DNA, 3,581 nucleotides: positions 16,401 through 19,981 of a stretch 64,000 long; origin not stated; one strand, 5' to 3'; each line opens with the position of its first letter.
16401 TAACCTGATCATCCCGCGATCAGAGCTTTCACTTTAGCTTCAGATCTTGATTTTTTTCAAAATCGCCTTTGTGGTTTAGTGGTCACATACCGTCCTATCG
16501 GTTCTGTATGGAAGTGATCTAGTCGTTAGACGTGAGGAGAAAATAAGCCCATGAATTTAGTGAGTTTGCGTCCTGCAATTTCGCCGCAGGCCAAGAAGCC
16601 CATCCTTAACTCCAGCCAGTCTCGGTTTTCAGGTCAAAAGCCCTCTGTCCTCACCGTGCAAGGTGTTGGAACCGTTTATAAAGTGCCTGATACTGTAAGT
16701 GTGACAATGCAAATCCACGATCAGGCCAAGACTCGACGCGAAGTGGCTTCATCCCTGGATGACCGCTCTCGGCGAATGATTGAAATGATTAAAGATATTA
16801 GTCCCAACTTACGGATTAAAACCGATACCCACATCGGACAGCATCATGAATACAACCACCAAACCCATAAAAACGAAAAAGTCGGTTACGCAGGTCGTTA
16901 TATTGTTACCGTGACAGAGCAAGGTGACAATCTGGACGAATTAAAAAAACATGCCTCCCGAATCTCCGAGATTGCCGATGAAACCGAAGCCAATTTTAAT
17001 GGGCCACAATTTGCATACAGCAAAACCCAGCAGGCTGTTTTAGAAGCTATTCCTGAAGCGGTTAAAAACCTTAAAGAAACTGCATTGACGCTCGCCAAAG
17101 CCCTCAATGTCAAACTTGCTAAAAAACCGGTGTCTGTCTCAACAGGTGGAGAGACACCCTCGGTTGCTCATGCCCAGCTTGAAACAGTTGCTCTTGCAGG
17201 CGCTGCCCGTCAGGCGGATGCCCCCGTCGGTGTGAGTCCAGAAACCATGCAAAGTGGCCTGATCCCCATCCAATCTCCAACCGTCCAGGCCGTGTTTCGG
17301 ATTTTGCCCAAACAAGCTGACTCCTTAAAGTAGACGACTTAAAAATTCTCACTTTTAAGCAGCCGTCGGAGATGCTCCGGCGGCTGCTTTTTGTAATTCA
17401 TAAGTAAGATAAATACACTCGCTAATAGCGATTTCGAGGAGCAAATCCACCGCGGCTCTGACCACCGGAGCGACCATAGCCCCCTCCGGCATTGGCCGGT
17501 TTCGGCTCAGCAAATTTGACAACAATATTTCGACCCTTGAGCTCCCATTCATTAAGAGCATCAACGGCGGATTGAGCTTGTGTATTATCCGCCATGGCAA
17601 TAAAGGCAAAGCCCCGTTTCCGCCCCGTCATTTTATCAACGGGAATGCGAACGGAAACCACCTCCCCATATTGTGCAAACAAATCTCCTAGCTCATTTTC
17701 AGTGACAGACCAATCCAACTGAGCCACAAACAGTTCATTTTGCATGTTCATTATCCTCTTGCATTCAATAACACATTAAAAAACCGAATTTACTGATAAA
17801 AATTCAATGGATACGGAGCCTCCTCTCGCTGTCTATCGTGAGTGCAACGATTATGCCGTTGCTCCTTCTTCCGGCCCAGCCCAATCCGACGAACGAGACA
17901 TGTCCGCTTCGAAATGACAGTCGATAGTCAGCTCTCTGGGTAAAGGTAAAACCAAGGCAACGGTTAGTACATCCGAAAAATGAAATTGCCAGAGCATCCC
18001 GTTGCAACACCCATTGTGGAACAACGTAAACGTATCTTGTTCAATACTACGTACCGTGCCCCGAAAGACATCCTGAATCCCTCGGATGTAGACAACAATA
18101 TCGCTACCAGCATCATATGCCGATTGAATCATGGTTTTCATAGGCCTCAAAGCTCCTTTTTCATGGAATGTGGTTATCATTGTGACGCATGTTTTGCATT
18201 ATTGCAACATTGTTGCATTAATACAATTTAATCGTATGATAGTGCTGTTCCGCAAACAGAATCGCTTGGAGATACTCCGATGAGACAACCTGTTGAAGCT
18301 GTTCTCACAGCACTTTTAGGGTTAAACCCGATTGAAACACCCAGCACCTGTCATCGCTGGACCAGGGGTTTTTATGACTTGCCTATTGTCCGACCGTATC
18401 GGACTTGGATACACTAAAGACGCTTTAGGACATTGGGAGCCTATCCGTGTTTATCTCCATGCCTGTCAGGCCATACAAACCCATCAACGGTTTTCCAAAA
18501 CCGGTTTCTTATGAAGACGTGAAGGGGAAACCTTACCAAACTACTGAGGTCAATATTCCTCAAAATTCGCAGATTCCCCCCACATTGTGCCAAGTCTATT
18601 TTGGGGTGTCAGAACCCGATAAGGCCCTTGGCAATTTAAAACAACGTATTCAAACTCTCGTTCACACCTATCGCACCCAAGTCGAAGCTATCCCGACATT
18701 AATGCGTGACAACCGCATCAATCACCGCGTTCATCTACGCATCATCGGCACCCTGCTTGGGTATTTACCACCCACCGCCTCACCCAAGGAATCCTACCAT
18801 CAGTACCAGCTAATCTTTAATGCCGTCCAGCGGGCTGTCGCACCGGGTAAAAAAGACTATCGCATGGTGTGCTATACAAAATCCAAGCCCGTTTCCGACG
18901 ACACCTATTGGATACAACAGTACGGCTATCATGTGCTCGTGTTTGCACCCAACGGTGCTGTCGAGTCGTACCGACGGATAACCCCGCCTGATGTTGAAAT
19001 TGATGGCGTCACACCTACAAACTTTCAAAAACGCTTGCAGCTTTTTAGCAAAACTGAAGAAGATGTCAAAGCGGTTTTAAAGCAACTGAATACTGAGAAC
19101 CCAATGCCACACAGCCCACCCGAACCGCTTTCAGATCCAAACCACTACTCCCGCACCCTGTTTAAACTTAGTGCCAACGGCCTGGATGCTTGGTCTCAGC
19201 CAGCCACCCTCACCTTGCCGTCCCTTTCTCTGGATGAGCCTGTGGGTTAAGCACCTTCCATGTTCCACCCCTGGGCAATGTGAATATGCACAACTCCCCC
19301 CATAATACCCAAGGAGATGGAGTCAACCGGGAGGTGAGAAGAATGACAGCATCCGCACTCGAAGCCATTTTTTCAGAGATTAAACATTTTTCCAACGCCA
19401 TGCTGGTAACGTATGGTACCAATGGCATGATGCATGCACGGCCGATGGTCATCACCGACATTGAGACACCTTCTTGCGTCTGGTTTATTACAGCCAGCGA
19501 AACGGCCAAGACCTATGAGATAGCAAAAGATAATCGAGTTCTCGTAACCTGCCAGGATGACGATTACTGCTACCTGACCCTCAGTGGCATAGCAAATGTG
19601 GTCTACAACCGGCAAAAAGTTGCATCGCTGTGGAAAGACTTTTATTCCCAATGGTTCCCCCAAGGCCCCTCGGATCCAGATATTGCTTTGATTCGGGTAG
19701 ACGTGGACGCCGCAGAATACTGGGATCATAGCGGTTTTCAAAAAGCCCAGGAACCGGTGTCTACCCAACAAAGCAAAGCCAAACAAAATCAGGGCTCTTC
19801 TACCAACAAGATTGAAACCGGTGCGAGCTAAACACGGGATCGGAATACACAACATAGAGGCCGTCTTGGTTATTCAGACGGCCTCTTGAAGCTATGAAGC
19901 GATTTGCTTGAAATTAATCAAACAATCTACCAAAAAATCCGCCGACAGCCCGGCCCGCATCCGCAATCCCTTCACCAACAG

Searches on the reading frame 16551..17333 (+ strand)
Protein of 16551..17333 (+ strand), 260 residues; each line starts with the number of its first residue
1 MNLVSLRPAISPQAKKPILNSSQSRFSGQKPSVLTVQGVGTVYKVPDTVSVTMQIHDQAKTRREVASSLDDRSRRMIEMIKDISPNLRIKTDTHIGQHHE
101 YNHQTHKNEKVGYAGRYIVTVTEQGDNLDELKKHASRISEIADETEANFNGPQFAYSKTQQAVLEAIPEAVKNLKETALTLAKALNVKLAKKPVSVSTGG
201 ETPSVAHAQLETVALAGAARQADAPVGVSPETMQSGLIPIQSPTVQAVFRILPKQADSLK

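Call 3: search_protein_families(library=pfam, proteins=[window:16551-17333:+], max_evalue=0.01)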
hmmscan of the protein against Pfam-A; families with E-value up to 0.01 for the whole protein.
window:16551-17333:+ (260 aa): 1 family
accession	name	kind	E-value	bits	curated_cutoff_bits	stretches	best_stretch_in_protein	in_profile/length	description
PF04402.19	SIMPL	-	1.5e-22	81.3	25.2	1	34-233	1-195/205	Protein of unknown function (DUF541)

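Call 92: search_protein_families(library=ncbifam, proteins=[window:16551-17333:+], max_evalue=0.01)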
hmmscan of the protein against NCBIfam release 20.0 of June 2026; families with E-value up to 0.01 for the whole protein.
window:16551-17333:+ (260 aa): 1 family
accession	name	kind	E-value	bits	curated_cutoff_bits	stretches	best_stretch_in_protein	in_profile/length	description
NF008299.0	PRK11087.1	equivalog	6.3e-05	22.5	249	1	30-190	29-184/238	oxidative stress defense protein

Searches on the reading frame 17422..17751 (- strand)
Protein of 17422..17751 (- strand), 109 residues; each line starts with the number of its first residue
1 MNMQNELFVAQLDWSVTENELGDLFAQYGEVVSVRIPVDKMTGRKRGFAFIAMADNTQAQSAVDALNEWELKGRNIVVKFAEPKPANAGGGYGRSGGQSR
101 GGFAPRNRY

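Call 45: search_protein_families(library=pfam, proteins=[window:17422-17751:-], max_evalue=0.001)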
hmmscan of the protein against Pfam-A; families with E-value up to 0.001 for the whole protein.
window:17422-17751:- (109 aa): 2 families
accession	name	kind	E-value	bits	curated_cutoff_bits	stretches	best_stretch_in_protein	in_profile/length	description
PF00076.28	RRM_1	-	7.6e-20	71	20.7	1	7-76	1-69/70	RNA recognition motif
PF13893.12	RRM_5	-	3.8e-07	30.3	27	1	8-81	30-99/125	RNA recognition motif. (a.k.a. RRM, RBD, or RNP domain)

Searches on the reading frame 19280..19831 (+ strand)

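Call 45: search_protein_families(library=pfam, proteins=[window:19280-19831:+], max_evalue=0.001)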
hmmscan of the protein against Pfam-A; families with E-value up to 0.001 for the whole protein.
window:19280-19831:+ (183 aa): 2 families
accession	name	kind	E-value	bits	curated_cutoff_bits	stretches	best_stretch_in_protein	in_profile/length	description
PF16242.11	Pyrid_ox_like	-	9.3e-35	119.8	28.8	1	27-152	3-129/149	Pyridoxamine 5'-phosphate oxidase like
PF01243.27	PNPOx_N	-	1e-11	45.7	28.1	1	30-148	5-119/120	Pyridoxamine 5'-phosphate oxidase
